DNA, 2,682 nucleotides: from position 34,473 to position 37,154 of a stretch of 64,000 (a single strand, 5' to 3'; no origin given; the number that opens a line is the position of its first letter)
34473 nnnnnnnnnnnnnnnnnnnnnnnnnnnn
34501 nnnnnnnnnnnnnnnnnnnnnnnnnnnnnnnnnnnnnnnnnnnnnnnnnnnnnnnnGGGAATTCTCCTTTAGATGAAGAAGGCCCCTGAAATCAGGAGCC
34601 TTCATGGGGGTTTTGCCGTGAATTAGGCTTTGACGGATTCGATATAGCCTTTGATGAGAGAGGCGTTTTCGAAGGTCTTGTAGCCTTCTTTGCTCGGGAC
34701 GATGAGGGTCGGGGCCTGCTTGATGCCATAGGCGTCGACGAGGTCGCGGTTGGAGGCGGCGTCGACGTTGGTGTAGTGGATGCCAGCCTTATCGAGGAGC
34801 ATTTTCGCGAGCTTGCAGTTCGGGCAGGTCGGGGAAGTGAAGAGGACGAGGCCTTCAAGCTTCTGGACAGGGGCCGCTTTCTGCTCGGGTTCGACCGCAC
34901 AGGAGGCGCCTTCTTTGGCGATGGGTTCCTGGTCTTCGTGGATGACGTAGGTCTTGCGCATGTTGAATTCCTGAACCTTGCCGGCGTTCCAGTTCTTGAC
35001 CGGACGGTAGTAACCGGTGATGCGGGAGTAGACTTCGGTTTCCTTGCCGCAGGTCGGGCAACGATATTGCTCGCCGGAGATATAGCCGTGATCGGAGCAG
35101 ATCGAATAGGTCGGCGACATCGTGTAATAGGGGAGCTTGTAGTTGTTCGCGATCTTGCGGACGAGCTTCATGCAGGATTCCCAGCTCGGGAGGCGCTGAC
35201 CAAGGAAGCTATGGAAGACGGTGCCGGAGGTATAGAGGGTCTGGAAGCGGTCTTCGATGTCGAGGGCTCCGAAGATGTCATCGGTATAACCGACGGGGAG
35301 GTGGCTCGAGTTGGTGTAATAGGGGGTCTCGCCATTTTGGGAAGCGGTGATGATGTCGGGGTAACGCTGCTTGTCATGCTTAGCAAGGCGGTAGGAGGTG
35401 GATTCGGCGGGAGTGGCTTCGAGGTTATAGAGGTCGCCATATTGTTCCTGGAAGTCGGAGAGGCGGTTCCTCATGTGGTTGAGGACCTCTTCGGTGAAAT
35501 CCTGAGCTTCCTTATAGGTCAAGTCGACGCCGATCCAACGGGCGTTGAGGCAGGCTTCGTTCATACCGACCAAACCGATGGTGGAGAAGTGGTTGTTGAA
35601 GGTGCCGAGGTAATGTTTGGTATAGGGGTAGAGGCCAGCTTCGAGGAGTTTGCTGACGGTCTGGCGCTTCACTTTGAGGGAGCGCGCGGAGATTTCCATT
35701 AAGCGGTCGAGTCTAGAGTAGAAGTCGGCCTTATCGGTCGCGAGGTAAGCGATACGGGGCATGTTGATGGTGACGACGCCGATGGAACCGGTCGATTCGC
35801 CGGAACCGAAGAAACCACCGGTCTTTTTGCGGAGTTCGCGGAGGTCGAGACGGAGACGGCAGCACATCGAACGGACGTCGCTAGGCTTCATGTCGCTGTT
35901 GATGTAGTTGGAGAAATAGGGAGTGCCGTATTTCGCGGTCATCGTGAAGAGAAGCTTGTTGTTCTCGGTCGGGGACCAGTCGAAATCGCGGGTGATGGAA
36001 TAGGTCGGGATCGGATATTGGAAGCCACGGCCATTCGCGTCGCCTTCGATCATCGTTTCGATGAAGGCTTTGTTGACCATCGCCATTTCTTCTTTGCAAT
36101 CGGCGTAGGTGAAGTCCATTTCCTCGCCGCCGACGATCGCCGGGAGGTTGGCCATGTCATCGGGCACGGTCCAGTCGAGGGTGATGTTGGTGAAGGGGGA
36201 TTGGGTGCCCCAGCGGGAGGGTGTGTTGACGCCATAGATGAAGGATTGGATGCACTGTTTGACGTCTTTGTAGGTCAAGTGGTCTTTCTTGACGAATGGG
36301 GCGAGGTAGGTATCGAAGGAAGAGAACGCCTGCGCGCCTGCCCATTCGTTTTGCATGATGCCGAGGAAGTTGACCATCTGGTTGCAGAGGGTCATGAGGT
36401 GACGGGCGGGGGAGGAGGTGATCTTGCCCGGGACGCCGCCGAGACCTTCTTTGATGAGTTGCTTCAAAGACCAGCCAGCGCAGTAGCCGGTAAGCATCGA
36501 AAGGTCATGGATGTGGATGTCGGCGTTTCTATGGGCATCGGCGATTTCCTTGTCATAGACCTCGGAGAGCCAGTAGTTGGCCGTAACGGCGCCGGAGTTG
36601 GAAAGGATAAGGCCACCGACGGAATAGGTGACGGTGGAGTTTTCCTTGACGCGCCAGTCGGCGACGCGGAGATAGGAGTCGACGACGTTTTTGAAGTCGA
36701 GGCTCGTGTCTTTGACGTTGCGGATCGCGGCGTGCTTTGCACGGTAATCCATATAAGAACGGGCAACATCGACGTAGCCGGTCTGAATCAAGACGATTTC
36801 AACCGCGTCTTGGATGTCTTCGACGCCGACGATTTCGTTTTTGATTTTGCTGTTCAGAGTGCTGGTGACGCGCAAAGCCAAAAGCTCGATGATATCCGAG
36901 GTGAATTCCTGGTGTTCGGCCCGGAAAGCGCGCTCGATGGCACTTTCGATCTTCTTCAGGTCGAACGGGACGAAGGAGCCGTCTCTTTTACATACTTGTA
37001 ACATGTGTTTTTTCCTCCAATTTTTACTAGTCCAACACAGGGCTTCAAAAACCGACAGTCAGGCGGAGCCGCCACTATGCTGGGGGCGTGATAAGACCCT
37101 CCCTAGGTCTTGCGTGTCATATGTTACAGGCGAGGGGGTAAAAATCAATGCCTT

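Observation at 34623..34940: Class III ribonucleotide reductase with a fused C-terminal CPNC redoxin domain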

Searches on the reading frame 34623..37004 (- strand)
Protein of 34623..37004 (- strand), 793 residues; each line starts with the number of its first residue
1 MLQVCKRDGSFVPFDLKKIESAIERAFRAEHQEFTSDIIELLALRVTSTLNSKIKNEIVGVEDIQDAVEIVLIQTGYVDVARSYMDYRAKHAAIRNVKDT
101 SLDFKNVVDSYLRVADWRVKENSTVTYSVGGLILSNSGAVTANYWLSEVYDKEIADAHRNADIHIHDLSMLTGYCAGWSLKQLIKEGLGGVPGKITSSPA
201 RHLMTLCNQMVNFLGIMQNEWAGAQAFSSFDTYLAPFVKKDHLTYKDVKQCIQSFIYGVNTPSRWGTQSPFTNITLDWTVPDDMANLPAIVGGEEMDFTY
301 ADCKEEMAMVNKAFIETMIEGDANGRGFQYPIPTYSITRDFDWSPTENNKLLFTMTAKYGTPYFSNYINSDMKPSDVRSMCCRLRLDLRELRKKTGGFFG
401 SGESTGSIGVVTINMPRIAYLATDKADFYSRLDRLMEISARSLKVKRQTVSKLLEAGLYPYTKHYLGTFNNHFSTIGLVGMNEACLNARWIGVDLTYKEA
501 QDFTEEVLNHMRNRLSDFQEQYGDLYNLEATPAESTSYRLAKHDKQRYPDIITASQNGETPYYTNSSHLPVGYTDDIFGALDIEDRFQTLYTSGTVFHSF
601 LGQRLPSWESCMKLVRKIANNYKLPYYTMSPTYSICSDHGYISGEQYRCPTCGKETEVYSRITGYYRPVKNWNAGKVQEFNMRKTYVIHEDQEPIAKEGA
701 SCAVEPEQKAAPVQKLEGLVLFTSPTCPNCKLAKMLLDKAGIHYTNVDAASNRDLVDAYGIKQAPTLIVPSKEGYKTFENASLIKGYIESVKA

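Call 3: search_protein_families(library=pfam, proteins=[window:34623-37004:-], max_evalue=0.01)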
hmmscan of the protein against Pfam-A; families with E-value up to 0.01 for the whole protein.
window:34623-37004:- (793 aa): 7 families
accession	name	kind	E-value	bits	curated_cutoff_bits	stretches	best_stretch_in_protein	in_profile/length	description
PF13597.11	NRDD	-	1.3e-192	641.8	26.2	1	121-686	1-562/562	Anaerobic ribonucleoside-triphosphate reductase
PF03477.21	ATP-cone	-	4.1e-23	82.2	25.8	1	3-92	2-87/88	ATP cone domain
PF00462.30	Glutaredoxin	-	4e-07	30.6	22.9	1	720-768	2-54/60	Glutaredoxin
PF00085.26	Thioredoxin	-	0.00013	22.4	23.5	1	717-773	20-82/103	Thioredoxin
PF13098.12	Thioredoxin_2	-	0.00096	19.9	27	0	719-787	9-94/104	Thioredoxin-like domain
PF07282.18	Cas12f1-like_TNB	-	0.0021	18.6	26.3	0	619-655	12-49/60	Cas12f1-like, TNB domain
PF13192.12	Thioredoxin_3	-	0.0087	16.5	24.8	0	724-769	7-55/76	Thioredoxin domain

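Call 4: search_protein_families(library=ncbifam, proteins=[window:34623-37004:-], max_evalue=0.01)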
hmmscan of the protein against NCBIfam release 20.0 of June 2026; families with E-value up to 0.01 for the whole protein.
window:34623-37004:- (793 aa): 22 families
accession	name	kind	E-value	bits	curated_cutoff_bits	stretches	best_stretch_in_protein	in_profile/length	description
NF006126.0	PRK08270.1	equivalog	0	1121.1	548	1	2-687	3-682/684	ribonucleoside triphosphate reductase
TIGR02487.1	NrdD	equivalog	3.7e-158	527.7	326.35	1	121-685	2-580/581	anaerobic ribonucleoside-triphosphate reductase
NF006358.0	PRK08579.1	equivalog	1.7e-124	416.3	585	2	103-395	8-297/624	anaerobic ribonucleoside triphosphate reductase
NF005497.0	PRK07111.1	equivalog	6.7e-76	256.2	764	2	1-241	2-236/746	anaerobic ribonucleoside triphosphate reductase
NF006127.0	PRK08271.1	equivalog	2.1e-74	251.1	545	1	147-685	92-626/631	anaerobic ribonucleoside-triphosphate reductase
TIGR02827.1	RNR_anaer_Bdell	equivalog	2.9e-59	201.2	568.3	1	146-683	64-594/596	anaerobic ribonucleoside-triphosphate reductase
NF006732.0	PRK09263.1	equivalog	2.1e-57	195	657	2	244-687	264-706/712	anaerobic ribonucleoside-triphosphate reductase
NF011292.0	PRK14704.1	equivalog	1.5e-29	103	736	2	475-682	405-613/618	anaerobic ribonucleoside triphosphate reductase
NF009028.0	PRK12364.1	equivalog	7.7e-16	57.2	1377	1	3-101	2-101/842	ribonucleoside-diphosphate reductase subunit alpha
NF005010.0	PRK06406.1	subfamily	7.6e-13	47.6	1125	1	3-99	6-103/771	vitamin B12-dependent ribonucleotide reductase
NF005544.0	PRK07207.1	equivalog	8.6e-13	47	965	1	2-101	34-140/965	ribonucleoside-diphosphate reductase subunit alpha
NF006207.0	PRK08332.1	equivalog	1.8e-12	45.3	2400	1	3-107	5-108/1684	vitamin B12-dependent ribonucleotide reductase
NF009029.0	PRK12365.1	equivalog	9.2e-12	43.7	1350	1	2-108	118-231/1046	ribonucleoside-diphosphate reductase subunit alpha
TIGR02196.1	GlrX_YruB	hypoth_equivalog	7.5e-06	26.4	88.55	1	721-771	4-58/74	glutaredoxin-like protein, YruB-family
NF041212.1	Uxx_star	subfamily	5.2e-05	23.4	66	1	720-757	2-39/70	Uxx-star family glutaredoxin-like (seleno)protein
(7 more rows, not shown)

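Call 6: find_homologous_proteins(query=window:34623-37004:-, max_evalue=1e-10)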
Query window:34623-37004:- (793 aa): 8000 proteins with E <= 1e-10 among 8000 candidates; the best 120 are listed.
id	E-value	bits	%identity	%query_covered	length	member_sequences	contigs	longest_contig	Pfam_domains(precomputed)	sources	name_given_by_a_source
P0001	0.0e+0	1687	90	100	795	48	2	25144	PF00462.31,PF03477.22,PF13597.12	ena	-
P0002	0.0e+0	1648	89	100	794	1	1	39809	PF00462.31,PF03477.22,PF13597.12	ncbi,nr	ncbi:MAG: ribonucleoside triphosphate reductase [Bacilli bacterium]|nr:ribonucleoside triphosphate r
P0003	0.0e+0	1632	87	100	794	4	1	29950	PF00462.31,PF03477.22,PF13597.12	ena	-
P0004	0.0e+0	1630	86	100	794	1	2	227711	PF00462.31,PF03477.22,PF13597.12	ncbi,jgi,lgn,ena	-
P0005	0.0e+0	1626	87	100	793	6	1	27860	PF00462.31,PF00085.27,PF03477.22,PF13597.12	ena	-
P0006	0.0e+0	1625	87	100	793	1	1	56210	PF00462.31,PF00085.27,PF03477.22,PF13597.12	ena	-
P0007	0.0e+0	1623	86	100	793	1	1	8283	PF00462.31,PF00085.27,PF03477.22,PF13597.12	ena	-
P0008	0.0e+0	1621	86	100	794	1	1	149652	PF00462.31,PF03477.22,PF13597.12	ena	-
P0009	0.0e+0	1621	86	100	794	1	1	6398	PF00462.31,PF03477.22,PF13597.12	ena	-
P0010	0.0e+0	1619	86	100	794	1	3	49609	PF00462.31,PF03477.22,PF13597.12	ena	-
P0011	0.0e+0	1619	86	100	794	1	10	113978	PF00462.31,PF03477.22,PF13597.12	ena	-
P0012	0.0e+0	1619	86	100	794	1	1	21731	PF00462.31,PF03477.22,PF13597.12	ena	-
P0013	0.0e+0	1619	86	100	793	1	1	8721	PF00462.31,PF00085.27,PF03477.22,PF13597.12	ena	-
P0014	0.0e+0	1618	86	100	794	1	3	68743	PF00462.31,PF03477.22,PF13597.12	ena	-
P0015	0.0e+0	1618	86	100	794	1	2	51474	PF00462.31,PF03477.22,PF13597.12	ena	-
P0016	0.0e+0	1617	86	100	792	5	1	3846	PF00462.31,PF03477.22,PF13597.12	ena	-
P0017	0.0e+0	1615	86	100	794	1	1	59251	PF00462.31,PF03477.22,PF13597.12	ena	-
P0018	0.0e+0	1613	86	100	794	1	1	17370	PF00462.31,PF03477.22,PF13597.12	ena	-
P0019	0.0e+0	1611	86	100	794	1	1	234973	PF00462.31,PF03477.22,PF13597.12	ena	-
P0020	0.0e+0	1606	-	-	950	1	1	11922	PF00085.27,PF03477.22,PF13597.12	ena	-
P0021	0.0e+0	1602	85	100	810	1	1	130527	PF00462.31,PF03477.22,PF13597.12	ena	-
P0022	0.0e+0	1600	85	100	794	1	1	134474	PF00462.31,PF03477.22,PF13597.12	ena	-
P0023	0.0e+0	1599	85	100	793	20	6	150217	PF00462.31,PF03477.22,PF13597.12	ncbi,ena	-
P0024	0.0e+0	1590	85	100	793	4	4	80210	PF00462.31,PF03477.22,PF13597.12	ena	-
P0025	0.0e+0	1586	84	100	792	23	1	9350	PF00462.31,PF03477.22,PF13597.12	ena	-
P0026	0.0e+0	1583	84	100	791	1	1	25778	PF00462.31,PF03477.22,PF13597.12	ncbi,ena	-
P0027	0.0e+0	1582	84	100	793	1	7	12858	PF00462.31,PF03477.22,PF13597.12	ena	-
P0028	0.0e+0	1582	83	100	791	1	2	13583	PF00462.31,PF03477.22,PF13597.12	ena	-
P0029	0.0e+0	1582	84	100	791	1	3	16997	PF00462.31,PF03477.22,PF13597.12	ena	-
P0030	0.0e+0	1581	84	100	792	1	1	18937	PF00462.31,PF03477.22,PF13597.12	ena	-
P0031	0.0e+0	1581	84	100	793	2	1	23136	PF00462.31,PF03477.22,PF13597.12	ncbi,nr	ncbi:MAG: ribonucleoside triphosphate reductase [Bacilli bacterium]|nr:ribonucleoside triphosphate r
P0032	0.0e+0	1580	84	100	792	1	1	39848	PF00462.31,PF03477.22,PF13597.12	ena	-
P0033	0.0e+0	1579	84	100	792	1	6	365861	PF00462.31,PF03477.22,PF13597.12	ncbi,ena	-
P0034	0.0e+0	1578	84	100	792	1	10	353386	PF00462.31,PF03477.22,PF13597.12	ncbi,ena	-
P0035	0.0e+0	1578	84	100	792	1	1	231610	PF00462.31,PF03477.22,PF13597.12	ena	-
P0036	0.0e+0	1578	84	100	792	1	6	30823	PF00462.31,PF03477.22,PF13597.12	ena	-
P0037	0.0e+0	1578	84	100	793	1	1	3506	PF00462.31,PF03477.22,PF13597.12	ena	-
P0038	0.0e+0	1578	84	100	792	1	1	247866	PF00462.31,PF03477.22,PF13597.12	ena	-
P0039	0.0e+0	1577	84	100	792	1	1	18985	PF00462.31,PF03477.22,PF13597.12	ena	-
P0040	0.0e+0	1576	84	100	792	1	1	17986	PF00462.31,PF03477.22,PF13597.12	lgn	-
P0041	0.0e+0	1576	84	100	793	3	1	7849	PF00462.31,PF03477.22,PF13597.12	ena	-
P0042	0.0e+0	1576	85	100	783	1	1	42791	PF00462.31,PF03477.22,PF13597.12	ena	-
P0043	0.0e+0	1576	84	100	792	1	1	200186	PF00462.31,PF03477.22,PF13597.12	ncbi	ncbi:MAG: ribonucleoside triphosphate reductase [Candidatus Enteromonas sp.]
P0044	0.0e+0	1575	84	100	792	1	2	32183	PF00462.31,PF03477.22,PF13597.12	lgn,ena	-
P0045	0.0e+0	1574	85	99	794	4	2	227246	PF00462.31,PF03477.22,PF13597.12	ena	-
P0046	0.0e+0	1574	84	100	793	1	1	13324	PF00462.31,PF03477.22,PF13597.12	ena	-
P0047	0.0e+0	1573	83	100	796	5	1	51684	PF00462.31,PF00085.27,PF03477.22,PF13597.12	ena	-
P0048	0.0e+0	1572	84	100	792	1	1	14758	PF00462.31,PF03477.22,PF13597.12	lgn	-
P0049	0.0e+0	1571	84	100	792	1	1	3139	PF00462.31,PF03477.22,PF13597.12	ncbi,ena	-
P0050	0.0e+0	1570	84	100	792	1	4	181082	PF00462.31,PF03477.22,PF13597.12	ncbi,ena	-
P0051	0.0e+0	1569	83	100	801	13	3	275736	PF00462.31,PF03477.22,PF13597.12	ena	-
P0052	0.0e+0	1565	84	99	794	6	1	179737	PF00462.31,PF03477.22,PF13597.12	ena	-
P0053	0.0e+0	1562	83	99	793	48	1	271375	PF00462.31,PF03477.22,PF13417.13,PF13597.12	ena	-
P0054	0.0e+0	1557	83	100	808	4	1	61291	PF00462.31,PF03477.22,PF13597.12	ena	-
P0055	0.0e+0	1556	83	100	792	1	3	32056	PF00462.31,PF03477.22,PF13597.12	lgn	-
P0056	0.0e+0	1555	82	100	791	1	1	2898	PF00462.31,PF03477.22,PF13597.12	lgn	-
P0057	0.0e+0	1554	83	100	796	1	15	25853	PF00462.31,PF03477.22,PF13597.12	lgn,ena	-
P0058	0.0e+0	1553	82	100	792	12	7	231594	PF00462.31,PF03477.22,PF13597.12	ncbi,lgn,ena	-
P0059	0.0e+0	1553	83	100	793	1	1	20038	PF00462.31,PF03477.22,PF13597.12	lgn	-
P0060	0.0e+0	1552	83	100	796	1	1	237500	PF00462.31,PF03477.22,PF13597.12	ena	-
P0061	0.0e+0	1552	83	100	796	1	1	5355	PF00462.31,PF03477.22,PF13597.12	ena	-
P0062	0.0e+0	1552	83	100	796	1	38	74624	PF00462.31,PF03477.22,PF13597.12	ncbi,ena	-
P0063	0.0e+0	1552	82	100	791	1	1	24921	PF00462.31,PF03477.22,PF13597.12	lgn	-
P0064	0.0e+0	1552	83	100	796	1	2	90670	PF00462.31,PF03477.22,PF13597.12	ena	-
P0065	0.0e+0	1551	83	100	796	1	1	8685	PF00462.31,PF03477.22,PF13597.12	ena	-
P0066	0.0e+0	1550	82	100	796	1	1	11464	PF00462.31,PF03477.22,PF13597.12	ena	-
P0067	0.0e+0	1550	83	100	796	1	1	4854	PF00462.31,PF03477.22,PF13597.12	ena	-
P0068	0.0e+0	1550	82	100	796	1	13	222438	PF00462.31,PF03477.22,PF13597.12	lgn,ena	-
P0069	0.0e+0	1550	83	100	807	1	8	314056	PF00462.31,PF03477.22,PF13597.12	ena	-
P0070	0.0e+0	1549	83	100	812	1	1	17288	PF00462.31,PF03477.22,PF13597.12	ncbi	-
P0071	0.0e+0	1549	82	100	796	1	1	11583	PF00462.31,PF03477.22,PF13597.12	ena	-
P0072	0.0e+0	1549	83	100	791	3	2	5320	PF00462.31,PF03477.22,PF13597.12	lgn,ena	-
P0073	0.0e+0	1549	82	100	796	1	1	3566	PF00462.31,PF03477.22,PF13597.12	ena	-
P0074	0.0e+0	1549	83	100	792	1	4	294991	PF00462.31,PF00085.27,PF03477.22,PF13597.12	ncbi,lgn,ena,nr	ncbi:MAG: ribonucleoside triphosphate reductase [Bacillota bacterium]|nr:ribonucleoside triphosphate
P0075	0.0e+0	1549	83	100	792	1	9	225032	PF00462.31,PF03477.22,PF13597.12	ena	-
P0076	0.0e+0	1548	83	100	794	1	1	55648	PF00462.31,PF03477.22,PF13597.12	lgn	-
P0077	0.0e+0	1548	82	100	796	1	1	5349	PF00462.31,PF03477.22,PF13597.12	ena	-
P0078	0.0e+0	1548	83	100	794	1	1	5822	PF00462.31,PF03477.22,PF13597.12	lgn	-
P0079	0.0e+0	1548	82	100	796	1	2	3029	PF00462.31,PF03477.22,PF13597.12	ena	-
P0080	0.0e+0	1548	82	100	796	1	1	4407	PF00462.31,PF03477.22,PF13597.12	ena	-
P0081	0.0e+0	1547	82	100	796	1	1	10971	PF00462.31,PF03477.22,PF13597.12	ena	-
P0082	0.0e+0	1547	82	100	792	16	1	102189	PF00462.31,PF03477.22,PF13597.12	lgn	-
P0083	0.0e+0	1547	83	100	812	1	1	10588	PF00462.31,PF03477.22,PF13597.12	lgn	-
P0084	0.0e+0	1547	83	100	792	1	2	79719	PF00462.31,PF00085.27,PF03477.22,PF13597.12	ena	-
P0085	0.0e+0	1547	82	100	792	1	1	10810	PF00462.31,PF03477.22,PF13597.12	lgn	-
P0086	0.0e+0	1547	82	100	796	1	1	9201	PF00462.31,PF03477.22,PF13597.12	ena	-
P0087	0.0e+0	1546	83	100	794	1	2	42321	PF00462.31,PF03477.22,PF13597.12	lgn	-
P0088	0.0e+0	1546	83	100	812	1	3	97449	PF00462.31,PF03477.22,PF13597.12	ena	-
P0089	0.0e+0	1546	83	100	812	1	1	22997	PF00462.31,PF03477.22,PF13597.12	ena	-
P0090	0.0e+0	1546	83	100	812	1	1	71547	PF00462.31,PF03477.22,PF13597.12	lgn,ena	-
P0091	0.0e+0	1546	83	100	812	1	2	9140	PF00462.31,PF03477.22,PF13597.12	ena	-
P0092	0.0e+0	1546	82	100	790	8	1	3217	PF00462.31,PF03477.22,PF13597.12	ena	-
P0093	0.0e+0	1546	82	100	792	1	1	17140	PF00462.31,PF03477.22,PF13597.12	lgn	-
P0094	0.0e+0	1546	82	100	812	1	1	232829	PF00462.31,PF03477.22,PF13597.12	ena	-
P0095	0.0e+0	1546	83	100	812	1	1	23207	PF00462.31,PF03477.22,PF13597.12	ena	-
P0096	0.0e+0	1546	83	100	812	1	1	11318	PF00462.31,PF03477.22,PF13597.12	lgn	-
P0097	0.0e+0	1546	83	100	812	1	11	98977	PF00462.31,PF03477.22,PF13597.12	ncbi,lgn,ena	-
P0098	0.0e+0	1546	83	100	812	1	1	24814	PF00462.31,PF03477.22,PF13597.12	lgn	-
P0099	0.0e+0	1546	83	100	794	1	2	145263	PF00462.31,PF03477.22,PF13597.12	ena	-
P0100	0.0e+0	1545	83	100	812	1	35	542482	PF00462.31,PF03477.22,PF13597.12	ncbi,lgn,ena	-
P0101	0.0e+0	1545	83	100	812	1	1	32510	PF00462.31,PF03477.22,PF13597.12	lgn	-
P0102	0.0e+0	1545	81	100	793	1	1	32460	PF00462.31,PF03477.22,PF13597.12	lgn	-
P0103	0.0e+0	1545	83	100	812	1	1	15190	PF00462.31,PF03477.22,PF13597.12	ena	-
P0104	0.0e+0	1545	82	100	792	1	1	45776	PF00462.31,PF03477.22,PF13597.12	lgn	-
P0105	0.0e+0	1545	83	100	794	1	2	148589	PF00462.31,PF03477.22,PF13597.12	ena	-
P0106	0.0e+0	1545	83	100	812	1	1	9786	PF00462.31,PF03477.22,PF13597.12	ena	-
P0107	0.0e+0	1545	83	100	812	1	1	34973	PF00462.31,PF03477.22,PF13597.12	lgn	-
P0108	0.0e+0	1544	82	100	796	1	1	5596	PF00462.31,PF03477.22,PF13597.12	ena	-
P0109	0.0e+0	1544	83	100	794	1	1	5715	PF00462.31,PF03477.22,PF13597.12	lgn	-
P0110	0.0e+0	1544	82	100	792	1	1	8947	PF00462.31,PF03477.22,PF13597.12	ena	-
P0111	0.0e+0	1544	82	100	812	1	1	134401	PF00462.31,PF03477.22,PF13597.12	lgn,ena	-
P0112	0.0e+0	1544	82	100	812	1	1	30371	PF00462.31,PF03477.22,PF13597.12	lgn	-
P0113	0.0e+0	1544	82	100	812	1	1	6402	PF00462.31,PF03477.22,PF13597.12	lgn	-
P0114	0.0e+0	1544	82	100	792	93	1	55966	PF00462.31,PF03477.22,PF13597.12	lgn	-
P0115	0.0e+0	1544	82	100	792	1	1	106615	PF00462.31,PF03477.22,PF13597.12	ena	-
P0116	0.0e+0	1544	82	100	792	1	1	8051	PF00462.31,PF03477.22,PF13597.12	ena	-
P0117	0.0e+0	1543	82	100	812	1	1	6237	PF00462.31,PF03477.22,PF13597.12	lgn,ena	-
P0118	0.0e+0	1543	82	100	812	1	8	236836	PF00462.31,PF03477.22,PF13597.12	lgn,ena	-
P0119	0.0e+0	1543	82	100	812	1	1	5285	PF00462.31,PF03477.22,PF13597.12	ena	-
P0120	0.0e+0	1543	82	100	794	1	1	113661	PF00462.31,PF03477.22,PF13597.12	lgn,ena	-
